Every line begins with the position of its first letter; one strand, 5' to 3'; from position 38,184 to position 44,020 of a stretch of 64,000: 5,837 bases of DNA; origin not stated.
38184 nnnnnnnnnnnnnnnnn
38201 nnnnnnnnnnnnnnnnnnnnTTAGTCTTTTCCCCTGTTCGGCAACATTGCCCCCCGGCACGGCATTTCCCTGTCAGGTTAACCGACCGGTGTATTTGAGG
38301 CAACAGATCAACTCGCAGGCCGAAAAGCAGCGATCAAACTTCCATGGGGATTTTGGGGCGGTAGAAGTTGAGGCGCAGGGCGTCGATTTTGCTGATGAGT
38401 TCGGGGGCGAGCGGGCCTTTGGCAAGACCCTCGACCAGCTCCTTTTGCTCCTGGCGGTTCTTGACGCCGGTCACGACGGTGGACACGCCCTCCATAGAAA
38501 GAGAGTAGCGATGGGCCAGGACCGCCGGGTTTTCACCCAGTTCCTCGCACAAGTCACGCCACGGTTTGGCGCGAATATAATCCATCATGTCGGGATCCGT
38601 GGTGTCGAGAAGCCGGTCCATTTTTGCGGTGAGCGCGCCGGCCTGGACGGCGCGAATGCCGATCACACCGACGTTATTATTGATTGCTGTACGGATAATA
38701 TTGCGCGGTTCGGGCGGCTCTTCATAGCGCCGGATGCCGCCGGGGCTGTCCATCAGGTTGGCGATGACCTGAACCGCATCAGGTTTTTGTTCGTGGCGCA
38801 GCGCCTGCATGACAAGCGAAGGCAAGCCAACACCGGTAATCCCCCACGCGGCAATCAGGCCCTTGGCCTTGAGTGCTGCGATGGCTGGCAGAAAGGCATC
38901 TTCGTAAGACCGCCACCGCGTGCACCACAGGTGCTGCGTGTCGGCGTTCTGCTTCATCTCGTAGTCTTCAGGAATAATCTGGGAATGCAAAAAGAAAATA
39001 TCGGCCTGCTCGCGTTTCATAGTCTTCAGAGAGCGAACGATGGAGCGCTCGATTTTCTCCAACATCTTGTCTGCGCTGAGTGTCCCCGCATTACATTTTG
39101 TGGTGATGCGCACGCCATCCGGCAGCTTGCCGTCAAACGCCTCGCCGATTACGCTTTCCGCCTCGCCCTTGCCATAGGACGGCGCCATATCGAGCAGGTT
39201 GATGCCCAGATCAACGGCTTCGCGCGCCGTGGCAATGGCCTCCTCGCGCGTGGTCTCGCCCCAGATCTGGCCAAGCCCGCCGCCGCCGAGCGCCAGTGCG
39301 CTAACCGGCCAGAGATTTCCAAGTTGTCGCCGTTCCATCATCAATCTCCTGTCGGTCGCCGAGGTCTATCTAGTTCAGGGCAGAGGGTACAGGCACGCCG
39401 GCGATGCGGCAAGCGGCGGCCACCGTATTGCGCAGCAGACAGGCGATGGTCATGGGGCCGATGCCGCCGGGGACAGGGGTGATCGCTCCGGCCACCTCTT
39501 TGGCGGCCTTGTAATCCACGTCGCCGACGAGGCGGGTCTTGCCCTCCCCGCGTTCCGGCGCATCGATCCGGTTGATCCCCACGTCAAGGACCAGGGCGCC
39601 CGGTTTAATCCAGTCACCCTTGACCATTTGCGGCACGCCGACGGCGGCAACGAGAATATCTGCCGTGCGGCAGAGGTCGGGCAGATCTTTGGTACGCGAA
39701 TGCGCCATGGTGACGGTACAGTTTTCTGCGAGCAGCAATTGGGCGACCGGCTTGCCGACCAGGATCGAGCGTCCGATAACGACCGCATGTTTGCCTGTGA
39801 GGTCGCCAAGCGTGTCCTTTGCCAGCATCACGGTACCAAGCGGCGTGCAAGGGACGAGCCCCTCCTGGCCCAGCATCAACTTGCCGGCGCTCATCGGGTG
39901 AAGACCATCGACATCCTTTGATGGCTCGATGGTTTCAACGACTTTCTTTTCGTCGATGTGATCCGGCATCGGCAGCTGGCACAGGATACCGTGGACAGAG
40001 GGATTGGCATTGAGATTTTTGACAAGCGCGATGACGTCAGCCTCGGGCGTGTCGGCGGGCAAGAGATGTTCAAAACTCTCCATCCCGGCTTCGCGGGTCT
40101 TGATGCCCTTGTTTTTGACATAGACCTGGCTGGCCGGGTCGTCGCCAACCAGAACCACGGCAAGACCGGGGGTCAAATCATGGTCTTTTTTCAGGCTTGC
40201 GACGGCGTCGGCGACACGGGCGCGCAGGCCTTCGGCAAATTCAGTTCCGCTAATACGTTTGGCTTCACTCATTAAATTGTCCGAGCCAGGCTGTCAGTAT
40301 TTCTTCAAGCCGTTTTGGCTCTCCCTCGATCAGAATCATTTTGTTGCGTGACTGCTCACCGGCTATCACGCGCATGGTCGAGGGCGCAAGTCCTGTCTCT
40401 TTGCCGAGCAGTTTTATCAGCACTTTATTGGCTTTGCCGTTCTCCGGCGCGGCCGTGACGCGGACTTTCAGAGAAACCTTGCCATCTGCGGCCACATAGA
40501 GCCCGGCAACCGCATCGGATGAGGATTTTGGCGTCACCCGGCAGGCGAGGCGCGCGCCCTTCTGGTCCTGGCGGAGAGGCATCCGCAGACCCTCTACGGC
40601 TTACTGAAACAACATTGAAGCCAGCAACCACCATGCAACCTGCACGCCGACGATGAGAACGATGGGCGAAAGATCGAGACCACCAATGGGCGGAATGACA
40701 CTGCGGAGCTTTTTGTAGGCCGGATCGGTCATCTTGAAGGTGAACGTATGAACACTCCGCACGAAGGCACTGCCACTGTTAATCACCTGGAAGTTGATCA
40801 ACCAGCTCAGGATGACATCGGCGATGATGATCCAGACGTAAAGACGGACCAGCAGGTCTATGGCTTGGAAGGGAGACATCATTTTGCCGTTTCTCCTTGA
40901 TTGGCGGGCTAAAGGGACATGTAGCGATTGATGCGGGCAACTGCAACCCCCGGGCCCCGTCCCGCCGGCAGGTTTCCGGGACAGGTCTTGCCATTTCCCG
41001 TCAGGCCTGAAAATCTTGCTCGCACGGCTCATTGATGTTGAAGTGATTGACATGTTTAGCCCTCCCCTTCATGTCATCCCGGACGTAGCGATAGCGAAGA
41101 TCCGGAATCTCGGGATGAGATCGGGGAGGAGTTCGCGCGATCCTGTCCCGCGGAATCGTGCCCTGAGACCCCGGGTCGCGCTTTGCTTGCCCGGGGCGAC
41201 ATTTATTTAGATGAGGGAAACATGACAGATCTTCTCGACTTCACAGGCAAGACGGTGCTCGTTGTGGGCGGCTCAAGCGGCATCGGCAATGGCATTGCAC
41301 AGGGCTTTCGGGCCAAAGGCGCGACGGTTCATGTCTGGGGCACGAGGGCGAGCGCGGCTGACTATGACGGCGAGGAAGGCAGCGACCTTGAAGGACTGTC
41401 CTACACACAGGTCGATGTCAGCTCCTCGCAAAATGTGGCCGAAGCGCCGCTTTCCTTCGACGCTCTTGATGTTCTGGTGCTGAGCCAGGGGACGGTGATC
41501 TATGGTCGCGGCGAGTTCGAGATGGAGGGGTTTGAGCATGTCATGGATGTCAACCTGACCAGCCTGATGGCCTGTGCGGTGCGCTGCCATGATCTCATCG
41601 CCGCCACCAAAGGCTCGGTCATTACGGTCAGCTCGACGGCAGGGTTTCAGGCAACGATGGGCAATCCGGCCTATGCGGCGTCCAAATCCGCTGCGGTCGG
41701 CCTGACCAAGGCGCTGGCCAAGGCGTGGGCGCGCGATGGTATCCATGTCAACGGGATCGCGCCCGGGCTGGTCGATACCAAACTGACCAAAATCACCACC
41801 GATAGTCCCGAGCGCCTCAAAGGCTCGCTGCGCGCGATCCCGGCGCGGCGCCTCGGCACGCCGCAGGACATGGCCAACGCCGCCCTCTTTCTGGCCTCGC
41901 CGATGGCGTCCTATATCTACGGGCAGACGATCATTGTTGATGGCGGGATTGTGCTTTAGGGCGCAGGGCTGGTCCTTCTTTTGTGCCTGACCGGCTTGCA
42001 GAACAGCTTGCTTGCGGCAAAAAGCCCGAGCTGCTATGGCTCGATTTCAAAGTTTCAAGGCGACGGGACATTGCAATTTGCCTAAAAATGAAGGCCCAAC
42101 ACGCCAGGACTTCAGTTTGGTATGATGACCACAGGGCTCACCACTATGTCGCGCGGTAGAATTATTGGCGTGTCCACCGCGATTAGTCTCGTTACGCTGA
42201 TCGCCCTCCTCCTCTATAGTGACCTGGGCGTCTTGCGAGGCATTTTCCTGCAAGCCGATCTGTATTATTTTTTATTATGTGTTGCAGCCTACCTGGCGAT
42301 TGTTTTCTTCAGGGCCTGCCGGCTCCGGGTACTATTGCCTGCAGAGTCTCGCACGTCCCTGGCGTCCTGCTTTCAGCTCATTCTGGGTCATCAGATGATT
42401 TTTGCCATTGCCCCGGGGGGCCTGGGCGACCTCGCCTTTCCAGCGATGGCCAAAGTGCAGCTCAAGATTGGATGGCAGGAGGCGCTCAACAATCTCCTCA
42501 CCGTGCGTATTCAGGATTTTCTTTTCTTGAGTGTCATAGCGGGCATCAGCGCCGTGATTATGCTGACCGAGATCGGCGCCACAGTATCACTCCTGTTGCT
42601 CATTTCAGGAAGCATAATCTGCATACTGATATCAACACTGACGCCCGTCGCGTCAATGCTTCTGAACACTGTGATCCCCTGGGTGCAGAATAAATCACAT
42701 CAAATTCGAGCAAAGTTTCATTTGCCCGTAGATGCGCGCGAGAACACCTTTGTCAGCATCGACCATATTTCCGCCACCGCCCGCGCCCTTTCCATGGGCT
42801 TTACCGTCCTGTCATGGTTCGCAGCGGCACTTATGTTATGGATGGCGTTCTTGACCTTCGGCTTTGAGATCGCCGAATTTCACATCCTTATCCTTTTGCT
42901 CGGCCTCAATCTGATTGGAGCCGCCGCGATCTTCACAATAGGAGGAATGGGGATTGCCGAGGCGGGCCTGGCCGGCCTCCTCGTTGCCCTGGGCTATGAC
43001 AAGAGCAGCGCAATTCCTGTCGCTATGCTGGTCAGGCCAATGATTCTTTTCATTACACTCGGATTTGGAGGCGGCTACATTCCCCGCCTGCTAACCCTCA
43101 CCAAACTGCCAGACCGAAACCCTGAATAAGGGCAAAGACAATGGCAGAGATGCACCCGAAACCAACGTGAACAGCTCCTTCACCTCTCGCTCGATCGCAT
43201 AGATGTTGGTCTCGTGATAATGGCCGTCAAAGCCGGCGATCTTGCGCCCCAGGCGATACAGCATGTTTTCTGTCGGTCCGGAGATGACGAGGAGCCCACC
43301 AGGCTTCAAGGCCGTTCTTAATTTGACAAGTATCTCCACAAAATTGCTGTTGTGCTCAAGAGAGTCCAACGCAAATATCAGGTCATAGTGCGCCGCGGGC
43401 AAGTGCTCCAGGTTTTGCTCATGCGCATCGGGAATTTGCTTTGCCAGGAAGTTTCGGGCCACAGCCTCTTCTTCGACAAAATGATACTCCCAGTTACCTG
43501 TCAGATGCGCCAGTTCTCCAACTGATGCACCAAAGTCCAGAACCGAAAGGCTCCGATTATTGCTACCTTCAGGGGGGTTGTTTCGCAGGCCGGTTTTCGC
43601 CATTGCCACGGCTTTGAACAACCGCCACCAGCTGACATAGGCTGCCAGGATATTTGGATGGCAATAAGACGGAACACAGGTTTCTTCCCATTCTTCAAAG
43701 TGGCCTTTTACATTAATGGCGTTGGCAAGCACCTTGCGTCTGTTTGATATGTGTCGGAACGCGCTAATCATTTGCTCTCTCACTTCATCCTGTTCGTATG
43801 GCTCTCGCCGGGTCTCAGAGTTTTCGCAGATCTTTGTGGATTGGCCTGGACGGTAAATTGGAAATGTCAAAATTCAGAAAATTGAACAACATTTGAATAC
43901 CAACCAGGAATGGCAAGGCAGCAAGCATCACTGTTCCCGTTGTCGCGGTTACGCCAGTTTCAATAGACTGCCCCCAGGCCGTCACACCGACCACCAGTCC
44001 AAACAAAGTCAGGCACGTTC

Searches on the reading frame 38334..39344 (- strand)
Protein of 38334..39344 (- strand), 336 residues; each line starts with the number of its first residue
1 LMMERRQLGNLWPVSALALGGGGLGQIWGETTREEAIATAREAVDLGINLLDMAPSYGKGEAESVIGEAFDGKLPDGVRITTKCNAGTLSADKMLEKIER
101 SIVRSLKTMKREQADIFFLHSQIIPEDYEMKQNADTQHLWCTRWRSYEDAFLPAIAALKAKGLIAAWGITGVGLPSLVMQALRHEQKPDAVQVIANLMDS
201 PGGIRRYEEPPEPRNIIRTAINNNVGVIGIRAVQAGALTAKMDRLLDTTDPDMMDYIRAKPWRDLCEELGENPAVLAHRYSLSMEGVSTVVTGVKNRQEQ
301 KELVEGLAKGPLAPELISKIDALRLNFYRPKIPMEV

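Call 82: search_protein_families(library=pfam, proteins=[window:38334-39344:-], max_evalue=0.01)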
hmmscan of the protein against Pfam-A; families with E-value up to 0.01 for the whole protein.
window:38334-39344:- (336 aa): 1 family
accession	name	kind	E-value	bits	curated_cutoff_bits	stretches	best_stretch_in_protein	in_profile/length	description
PF00248.27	Aldo_ket_red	-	2.1e-48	165.3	24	1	17-323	2-289/291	Aldo/keto reductase family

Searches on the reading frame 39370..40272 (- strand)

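Call 78: search_protein_families(library=pfam, proteins=[window:39370-40272:-], max_evalue=0.00001)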
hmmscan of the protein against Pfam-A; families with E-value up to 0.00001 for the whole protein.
window:39370-40272:- (300 aa): 2 families
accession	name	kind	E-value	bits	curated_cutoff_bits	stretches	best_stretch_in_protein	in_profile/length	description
PF02882.25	THF_DHG_CYH_C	-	3.2e-65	218.8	27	1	125-289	1-158/160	Tetrahydrofolate dehydrogenase/cyclohydrolase, NAD(P)-binding domain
PF00763.28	THF_DHG_CYH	-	6.8e-38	129.9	32.8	1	7-122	1-115/115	Tetrahydrofolate dehydrogenase/cyclohydrolase, catalytic domain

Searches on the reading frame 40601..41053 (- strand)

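Call 78: search_protein_families(library=pfam, proteins=[window:40601-41053:-], max_evalue=0.00001)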
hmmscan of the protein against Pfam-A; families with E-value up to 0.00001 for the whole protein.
window:40601-41053:- (150 aa): 1 family
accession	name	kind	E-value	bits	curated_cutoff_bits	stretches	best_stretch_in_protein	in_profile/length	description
PF02325.22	YGGT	-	6.8e-16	58.9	27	1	67-142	2-68/70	YGGT family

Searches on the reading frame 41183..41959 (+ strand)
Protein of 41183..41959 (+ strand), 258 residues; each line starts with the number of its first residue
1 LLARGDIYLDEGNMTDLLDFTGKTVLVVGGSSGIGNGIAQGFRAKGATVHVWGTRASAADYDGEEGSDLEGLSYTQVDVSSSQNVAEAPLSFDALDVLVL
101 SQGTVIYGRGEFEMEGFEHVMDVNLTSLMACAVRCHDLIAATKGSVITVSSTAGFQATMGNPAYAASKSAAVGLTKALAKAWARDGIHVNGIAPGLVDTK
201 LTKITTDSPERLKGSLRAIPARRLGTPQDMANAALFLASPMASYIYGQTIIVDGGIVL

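Call 78: search_protein_families(library=pfam, proteins=[window:41183-41959:+], max_evalue=0.00001)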
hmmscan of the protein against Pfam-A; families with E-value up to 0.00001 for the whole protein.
window:41183-41959:+ (258 aa): 2 families
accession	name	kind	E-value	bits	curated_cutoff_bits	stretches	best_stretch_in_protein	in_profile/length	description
PF13561.12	adh_short_C2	-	9.8e-50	169.8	27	1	31-256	5-235/236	Enoyl-(Acyl carrier protein) reductase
PF00106.31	adh_short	-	2e-36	125.8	26.6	1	23-204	1-189/195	short chain dehydrogenase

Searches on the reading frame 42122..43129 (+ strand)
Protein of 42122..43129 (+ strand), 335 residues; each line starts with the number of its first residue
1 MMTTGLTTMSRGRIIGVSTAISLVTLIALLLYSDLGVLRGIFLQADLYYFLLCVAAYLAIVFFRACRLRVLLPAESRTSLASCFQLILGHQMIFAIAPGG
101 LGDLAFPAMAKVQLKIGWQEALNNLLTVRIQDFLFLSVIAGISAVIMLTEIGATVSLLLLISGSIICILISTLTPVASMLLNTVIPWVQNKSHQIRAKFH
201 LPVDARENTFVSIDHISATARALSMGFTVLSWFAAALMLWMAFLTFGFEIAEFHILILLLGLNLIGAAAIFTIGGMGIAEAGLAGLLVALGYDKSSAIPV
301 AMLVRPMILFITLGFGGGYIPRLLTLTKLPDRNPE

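Call 78: search_protein_families(library=pfam, proteins=[window:42122-43129:+], max_evalue=0.00001)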
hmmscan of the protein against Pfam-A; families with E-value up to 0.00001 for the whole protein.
window:42122-43129:+ (335 aa): 1 family
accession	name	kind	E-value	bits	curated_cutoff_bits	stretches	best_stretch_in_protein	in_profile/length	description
PF03706.18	LPG_synthase_TM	-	1.4e-25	90.8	33.4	1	21-313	3-299/302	Lysylphosphatidylglycerol synthase TM region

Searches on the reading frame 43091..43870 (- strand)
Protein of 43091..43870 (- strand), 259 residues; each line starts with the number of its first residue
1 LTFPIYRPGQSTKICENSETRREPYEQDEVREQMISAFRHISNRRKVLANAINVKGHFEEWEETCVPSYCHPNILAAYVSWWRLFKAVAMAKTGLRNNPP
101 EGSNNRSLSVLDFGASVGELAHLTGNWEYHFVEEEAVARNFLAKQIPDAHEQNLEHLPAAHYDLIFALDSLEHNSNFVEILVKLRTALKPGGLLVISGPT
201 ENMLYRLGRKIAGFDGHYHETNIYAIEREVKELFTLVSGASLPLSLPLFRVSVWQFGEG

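Call 78: search_protein_families(library=pfam, proteins=[window:43091-43870:-], max_evalue=0.00001)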
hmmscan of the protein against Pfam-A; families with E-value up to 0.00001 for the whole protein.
window:43091-43870:- (259 aa): 2 families
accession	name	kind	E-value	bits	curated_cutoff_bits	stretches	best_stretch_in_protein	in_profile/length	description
PF13489.12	Methyltransf_23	-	1e-10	42.1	27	1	101-203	19-123/164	Methyltransferase domain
PF08242.18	Methyltransf_12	-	3e-07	31.5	30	1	111-194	1-98/98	Methyltransferase domain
